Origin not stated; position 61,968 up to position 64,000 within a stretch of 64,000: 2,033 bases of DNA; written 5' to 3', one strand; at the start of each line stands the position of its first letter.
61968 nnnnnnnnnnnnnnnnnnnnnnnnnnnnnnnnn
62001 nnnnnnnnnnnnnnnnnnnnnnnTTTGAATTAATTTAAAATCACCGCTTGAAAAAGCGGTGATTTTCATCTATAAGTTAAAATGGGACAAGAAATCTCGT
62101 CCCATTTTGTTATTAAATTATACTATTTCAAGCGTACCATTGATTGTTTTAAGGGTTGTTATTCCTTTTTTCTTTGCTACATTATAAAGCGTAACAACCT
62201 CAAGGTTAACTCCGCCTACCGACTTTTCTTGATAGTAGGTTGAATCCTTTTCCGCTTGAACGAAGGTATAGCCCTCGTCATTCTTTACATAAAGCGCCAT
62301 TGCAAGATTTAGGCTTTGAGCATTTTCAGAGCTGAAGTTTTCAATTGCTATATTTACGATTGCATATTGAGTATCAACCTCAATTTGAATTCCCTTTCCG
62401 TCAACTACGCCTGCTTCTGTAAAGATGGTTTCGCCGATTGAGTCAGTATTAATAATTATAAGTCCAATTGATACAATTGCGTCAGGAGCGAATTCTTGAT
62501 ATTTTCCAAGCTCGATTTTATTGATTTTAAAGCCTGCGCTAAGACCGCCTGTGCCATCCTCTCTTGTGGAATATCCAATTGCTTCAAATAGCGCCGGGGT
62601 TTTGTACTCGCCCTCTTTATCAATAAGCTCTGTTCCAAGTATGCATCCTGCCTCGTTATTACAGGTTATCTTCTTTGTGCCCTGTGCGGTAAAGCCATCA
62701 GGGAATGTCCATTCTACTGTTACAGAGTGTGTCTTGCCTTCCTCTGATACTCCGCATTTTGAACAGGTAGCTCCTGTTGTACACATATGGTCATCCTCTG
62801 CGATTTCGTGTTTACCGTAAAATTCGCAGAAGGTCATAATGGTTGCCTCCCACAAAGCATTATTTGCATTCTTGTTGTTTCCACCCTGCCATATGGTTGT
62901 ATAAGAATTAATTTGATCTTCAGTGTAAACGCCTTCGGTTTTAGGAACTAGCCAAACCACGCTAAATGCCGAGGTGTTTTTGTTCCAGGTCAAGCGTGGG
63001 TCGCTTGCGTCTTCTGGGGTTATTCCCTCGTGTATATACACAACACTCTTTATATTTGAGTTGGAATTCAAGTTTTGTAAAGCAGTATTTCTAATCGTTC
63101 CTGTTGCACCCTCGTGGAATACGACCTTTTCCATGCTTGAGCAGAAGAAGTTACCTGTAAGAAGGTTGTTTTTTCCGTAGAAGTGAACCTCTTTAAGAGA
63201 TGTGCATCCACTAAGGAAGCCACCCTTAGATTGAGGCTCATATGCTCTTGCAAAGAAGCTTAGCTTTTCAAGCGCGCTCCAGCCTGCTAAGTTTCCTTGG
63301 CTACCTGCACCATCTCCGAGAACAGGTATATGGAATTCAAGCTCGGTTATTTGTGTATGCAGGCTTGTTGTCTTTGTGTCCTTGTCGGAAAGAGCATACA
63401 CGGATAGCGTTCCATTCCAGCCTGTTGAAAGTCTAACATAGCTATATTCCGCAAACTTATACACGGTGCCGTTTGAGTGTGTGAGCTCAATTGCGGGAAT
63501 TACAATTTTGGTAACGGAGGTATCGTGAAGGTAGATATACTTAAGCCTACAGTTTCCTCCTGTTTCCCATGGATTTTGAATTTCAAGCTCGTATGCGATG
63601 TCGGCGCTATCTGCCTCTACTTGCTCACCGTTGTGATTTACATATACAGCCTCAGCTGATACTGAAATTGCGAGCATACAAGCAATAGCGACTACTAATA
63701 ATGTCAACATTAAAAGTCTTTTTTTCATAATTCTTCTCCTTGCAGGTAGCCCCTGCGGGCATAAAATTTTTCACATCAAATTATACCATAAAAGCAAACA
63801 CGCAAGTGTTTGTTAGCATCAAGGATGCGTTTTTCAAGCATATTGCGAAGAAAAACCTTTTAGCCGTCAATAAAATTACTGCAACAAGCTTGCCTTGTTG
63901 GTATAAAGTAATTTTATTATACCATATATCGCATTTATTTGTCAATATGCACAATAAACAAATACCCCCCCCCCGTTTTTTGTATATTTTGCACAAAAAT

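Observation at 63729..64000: Third, diverged copy of the G-tract module (G10) upstream of the distant LRR paralog, with a long structured 5' region and two extended -10 promoters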

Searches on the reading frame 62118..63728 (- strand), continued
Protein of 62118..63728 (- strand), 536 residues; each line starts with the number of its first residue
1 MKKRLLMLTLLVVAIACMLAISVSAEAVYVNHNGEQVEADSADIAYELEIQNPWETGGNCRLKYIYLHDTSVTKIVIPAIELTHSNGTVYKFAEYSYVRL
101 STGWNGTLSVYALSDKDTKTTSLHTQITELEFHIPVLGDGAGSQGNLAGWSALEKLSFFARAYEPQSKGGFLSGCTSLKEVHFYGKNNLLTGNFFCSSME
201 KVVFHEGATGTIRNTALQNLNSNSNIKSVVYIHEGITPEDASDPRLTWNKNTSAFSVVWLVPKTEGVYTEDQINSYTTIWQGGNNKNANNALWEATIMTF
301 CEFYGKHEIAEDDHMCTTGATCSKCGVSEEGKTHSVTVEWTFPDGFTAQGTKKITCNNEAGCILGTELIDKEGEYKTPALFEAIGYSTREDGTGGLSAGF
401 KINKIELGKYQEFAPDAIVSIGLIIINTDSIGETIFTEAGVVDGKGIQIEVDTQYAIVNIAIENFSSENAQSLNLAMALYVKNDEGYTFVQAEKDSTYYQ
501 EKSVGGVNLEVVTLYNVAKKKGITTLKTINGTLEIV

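Call 79: fold_search(model_id=the predicted structure, library=pdb)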
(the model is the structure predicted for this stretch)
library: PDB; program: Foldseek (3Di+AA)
matches with E <= 10: 1153; with E <= 0.001: 0
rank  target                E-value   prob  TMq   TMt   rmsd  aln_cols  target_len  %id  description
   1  4fxt_I                1.1e-03  1.00  0.14  0.31  10.2       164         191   15  Crystal structure of a DUF3823 family protein (BACOVA_02663) from Bacteroides ovatus ATCC 8483 at 2.77 A resolution (released 2012-07-25)
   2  8hpy_D                7.3e-03  0.54  0.15  0.15  21.8       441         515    8  Crystal structure of human LGI1-ADAM22 complex (released 2023-12-13)
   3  9ef5_A                8.5e-03  0.14  0.11  0.09  23.1       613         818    8  Cryo-EM structure of Drosophila melanogaster insulin receptor (dmIR) bound with one DILP2, asymmetric conformation (released 2025-10-01)
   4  9dn6_C                1.1e-02  0.20  0.14  0.12  20.6       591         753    6  Insulin receptor bound with de novo designed agonist called "RF-405". (released 2025-10-01)
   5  6gvl_A                1.1e-02  0.96  0.13  0.29  10.7       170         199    9  Second pair of Fibronectin type III domains of integrin beta4 bound to the bullous pemphigoid antigen BP230 (BPAG1e) (released 2019-03-20)
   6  8cka_B                1.5e-02  0.69  0.13  0.16  12.7       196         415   10  Deinococcus radidurans HPI S-layer (released 2023-04-19)
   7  9eza_D                1.7e-02  0.89  0.12  0.27  12.2       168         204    8  Interleukin-31 Receptor D1D2 in complex with Nemolizumab derived scFv (released 2025-07-16)
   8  4eq2                  2.2e-02  0.89  0.14  0.28   9.7       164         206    9  Crystal Structure Analysis of Chicken Interferon Gamma Receptor Alpha Chain (released 2013-04-24)
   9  7s2s_B                2.2e-02  0.87  0.12  0.27  10.5       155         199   10  nanobody bound to Interleukin-2Rbeta (released 2022-03-30)
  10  6ibi_A                2.8e-02  0.94  0.12  0.32   6.6       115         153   15  Copper binding protein from Laetisaria arvalis (LaX325) (released 2019-11-13)
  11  9mfg_B                2.8e-02  0.91  0.12  0.20  12.3       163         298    6  Complex of IL23 receptor and VHH (released 2025-05-21)
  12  9eza_B                3.4e-02  0.84  0.13  0.28  12.0       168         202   10  Interleukin-31 Receptor D1D2 in complex with Nemolizumab derived scFv (released 2025-07-16)
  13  4lsd_B                3.8e-02  0.87  0.11  0.42   7.2       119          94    8  Myokine structure (released 2013-10-16)
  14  7mro                  4.6e-02  0.54  0.11  0.18  18.0       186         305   10  Zebrafish CNTN4 FN1-FN3 domains (released 2022-01-05)
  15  7mrs_A                4.8e-02  0.57  0.12  0.19  16.9       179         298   11  Zebrafish CNTN4 APPb complex (released 2022-01-05)
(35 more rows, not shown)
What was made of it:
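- On BspA-type leucine-rich repeat protein (Pfam LRR_5, PF13306): The whole-chain Foldseek search was uninformative (call 79).
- Tried and rejected: The whole-chain Foldseek search of the protein model was uninformative for the LRR question (call 79).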

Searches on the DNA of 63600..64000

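Call 10: search_rna_families(source=window, start=63600, end=64000, threshold=evalue, max_evalue=10)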
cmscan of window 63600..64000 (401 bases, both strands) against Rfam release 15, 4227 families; matches with E-value up to 10: 3.
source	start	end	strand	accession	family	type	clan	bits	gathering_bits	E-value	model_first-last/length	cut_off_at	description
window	63784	63950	-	RF02696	Teg49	Gene; sRNA;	-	18.2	186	1.6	1-196/196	no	Teg49 sRNA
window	63630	63650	+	RF01362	CRISPR-DR49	Gene; CRISPR;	-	17.3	41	2.7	1-47/47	no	CRISPR RNA direct repeat element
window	63872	63941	-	RF01459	rliE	Gene; sRNA;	-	15.2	90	4.2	1-222/222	no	Listeria sRNA rliE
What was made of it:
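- On Known cis-regulatory RNA (Rfam): The best hit has E 1.6, at 18 bits against a 186-bit threshold (call 10).
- No Rfam match has E below 1 (call 10).
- Tried and rejected: The Rfam scan of 63600-64000 at E <= 10 gave only chance-level hits (call 10).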
